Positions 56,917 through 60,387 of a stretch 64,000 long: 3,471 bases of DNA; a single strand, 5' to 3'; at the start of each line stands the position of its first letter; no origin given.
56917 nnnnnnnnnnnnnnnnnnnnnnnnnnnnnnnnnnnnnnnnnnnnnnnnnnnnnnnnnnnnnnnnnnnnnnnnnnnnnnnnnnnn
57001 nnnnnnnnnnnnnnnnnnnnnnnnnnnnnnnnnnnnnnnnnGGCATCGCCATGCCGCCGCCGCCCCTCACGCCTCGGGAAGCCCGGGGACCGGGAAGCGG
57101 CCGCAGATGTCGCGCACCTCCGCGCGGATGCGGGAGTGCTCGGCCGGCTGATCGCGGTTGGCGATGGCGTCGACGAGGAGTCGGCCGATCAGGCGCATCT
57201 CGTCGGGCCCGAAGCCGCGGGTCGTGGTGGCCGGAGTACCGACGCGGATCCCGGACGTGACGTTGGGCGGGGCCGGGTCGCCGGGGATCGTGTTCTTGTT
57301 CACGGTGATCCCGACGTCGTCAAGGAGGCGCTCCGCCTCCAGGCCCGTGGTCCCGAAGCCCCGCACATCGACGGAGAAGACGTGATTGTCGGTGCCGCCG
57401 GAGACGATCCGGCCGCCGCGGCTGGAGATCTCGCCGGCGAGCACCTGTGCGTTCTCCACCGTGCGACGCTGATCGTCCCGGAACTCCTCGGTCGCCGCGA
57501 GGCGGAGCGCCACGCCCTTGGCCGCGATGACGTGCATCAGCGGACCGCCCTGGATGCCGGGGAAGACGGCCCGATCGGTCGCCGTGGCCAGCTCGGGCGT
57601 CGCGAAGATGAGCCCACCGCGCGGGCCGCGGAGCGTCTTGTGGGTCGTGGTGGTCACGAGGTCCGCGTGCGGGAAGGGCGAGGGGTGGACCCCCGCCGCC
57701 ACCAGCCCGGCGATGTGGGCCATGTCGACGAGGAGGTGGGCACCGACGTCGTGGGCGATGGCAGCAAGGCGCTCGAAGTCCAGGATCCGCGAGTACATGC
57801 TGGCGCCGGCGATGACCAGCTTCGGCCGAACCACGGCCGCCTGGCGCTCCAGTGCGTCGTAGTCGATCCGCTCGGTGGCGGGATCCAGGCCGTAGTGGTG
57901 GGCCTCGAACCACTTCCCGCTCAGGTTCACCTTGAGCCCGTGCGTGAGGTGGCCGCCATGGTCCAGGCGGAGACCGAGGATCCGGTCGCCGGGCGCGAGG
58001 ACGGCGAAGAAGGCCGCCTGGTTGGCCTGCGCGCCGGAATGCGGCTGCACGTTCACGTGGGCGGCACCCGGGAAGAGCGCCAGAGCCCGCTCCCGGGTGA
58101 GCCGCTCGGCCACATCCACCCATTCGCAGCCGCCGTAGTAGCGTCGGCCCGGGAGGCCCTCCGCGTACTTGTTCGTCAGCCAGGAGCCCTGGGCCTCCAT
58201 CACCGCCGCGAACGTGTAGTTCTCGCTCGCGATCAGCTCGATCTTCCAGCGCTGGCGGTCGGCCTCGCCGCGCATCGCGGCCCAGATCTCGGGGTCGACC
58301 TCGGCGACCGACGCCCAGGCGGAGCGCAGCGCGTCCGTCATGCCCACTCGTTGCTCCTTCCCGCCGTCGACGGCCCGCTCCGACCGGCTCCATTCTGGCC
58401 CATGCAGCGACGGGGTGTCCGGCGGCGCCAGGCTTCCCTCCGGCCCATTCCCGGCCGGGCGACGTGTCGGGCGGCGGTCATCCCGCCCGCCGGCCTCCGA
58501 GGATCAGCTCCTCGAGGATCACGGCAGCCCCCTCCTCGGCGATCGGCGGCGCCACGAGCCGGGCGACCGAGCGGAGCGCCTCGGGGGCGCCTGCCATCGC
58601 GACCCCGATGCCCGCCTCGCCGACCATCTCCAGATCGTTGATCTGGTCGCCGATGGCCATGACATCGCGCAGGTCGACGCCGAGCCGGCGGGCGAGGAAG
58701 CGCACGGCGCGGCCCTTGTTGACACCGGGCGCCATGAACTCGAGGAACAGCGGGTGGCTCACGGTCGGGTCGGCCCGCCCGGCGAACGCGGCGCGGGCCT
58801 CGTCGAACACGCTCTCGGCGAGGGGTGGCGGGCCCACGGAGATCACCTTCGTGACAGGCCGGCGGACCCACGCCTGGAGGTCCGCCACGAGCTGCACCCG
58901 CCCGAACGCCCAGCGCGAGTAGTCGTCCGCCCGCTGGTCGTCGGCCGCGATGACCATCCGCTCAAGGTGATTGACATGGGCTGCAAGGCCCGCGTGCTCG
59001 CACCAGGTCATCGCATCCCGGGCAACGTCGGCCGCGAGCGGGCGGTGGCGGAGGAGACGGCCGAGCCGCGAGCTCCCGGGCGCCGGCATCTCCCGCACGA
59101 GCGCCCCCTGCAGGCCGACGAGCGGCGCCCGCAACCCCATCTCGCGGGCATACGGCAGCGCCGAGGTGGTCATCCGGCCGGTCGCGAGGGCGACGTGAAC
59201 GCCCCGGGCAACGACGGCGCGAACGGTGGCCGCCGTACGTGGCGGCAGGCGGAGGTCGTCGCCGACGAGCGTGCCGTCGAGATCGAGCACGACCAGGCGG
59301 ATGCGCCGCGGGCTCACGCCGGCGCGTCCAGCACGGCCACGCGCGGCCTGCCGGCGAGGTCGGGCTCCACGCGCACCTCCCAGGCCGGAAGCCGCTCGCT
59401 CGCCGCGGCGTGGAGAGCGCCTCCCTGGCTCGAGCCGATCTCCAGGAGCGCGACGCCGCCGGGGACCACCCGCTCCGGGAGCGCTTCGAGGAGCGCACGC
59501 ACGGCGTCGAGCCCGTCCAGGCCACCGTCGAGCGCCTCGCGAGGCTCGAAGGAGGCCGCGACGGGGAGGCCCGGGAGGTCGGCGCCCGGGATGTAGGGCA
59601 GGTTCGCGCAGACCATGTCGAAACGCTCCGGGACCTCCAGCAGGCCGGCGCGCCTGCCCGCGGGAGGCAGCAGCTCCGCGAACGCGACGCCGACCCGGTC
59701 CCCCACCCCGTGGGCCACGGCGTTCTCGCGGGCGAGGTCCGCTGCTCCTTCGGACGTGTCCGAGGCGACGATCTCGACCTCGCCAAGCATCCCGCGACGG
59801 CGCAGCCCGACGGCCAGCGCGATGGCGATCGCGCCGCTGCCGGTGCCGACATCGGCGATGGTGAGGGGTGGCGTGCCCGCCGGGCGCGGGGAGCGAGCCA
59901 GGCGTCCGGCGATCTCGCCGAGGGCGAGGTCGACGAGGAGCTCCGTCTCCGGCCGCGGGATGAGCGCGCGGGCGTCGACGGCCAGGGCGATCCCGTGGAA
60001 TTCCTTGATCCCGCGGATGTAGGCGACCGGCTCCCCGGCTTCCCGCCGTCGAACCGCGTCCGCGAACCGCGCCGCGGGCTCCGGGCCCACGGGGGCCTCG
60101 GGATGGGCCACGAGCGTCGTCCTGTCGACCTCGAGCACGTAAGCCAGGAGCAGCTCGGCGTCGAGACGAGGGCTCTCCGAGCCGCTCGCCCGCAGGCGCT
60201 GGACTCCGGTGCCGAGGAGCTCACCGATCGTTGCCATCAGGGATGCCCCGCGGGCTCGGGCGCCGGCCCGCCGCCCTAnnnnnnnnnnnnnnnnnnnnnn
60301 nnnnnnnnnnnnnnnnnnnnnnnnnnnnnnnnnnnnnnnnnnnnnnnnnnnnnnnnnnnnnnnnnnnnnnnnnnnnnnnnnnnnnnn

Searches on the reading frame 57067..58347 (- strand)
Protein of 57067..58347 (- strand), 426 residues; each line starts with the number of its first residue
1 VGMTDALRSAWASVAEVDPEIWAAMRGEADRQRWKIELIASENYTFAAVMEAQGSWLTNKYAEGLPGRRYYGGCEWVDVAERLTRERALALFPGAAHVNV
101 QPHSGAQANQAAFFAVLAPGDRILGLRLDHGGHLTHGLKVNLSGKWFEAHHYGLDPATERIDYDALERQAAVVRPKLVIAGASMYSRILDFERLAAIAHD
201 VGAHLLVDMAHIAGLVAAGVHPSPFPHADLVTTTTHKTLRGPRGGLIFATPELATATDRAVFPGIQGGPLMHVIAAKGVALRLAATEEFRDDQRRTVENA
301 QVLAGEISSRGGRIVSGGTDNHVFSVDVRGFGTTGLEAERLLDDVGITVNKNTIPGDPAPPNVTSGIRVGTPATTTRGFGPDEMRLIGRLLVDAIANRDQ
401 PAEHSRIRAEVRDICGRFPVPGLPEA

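Call 11: search_protein_families(library=pfam, proteins=[window:57067-58347:-], max_evalue=0.001)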
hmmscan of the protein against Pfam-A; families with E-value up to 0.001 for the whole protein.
window:57067-58347:- (426 aa): 2 families
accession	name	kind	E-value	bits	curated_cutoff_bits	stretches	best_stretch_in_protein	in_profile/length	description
PF00464.25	SHMT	-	4.4e-154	513.3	27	1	15-389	2-397/399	Serine hydroxymethyltransferase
PF00155.27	Aminotran_1_2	-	3e-08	33.7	19.7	1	88-374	50-348/361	Aminotransferase class I and II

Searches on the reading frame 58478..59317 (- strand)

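Call 42: search_protein_families(library=pfam, proteins=[window:58478-59317:-], max_evalue=0.001)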
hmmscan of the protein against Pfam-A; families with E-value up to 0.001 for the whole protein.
window:58478-59317:- (279 aa): 4 families
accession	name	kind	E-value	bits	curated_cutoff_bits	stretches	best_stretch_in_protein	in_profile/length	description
PF08282.18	Hydrolase_3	-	3.5e-44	151.9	20.9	1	9-266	1-253/255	haloacid dehalogenase-like hydrolase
PF05116.19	S6PP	-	3.4e-12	46.9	20.3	1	184-247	149-212/247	Sucrose-6F-phosphate phosphohydrolase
PF00702.32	Hydrolase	-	4.4e-09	37.5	26.4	1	6-236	1-191/191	haloacid dehalogenase-like hydrolase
PF12710.13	HAD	-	0.00028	21.8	27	0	125-231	65-187/189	haloacid dehalogenase-like hydrolase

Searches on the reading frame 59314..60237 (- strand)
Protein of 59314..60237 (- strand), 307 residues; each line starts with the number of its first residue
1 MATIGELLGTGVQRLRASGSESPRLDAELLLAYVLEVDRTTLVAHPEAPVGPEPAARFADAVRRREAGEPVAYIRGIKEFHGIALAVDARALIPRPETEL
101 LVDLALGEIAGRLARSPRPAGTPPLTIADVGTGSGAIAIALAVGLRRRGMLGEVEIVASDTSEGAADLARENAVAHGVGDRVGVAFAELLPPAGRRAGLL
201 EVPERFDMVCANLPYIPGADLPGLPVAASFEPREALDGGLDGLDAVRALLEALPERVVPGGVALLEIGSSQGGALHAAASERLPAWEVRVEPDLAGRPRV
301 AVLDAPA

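Call 42: search_protein_families(library=pfam, proteins=[window:59314-60237:-], max_evalue=0.001)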
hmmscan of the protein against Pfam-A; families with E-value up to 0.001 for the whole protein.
window:59314-60237:- (307 aa): 3 families
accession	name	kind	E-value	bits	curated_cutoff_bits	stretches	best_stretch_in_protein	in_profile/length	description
PF17827.6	PrmC_N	-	8.6e-23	81.1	23.4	1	6-76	1-71/71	PrmC N-terminal domain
PF06325.19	PrmA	-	6.2e-05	23.1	22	1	126-212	164-233/296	Ribosomal protein L11 methyltransferase (PrmA)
PF13649.12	Methyltransf_25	-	0.00058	20.9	27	0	127-191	1-59/97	Methyltransferase domain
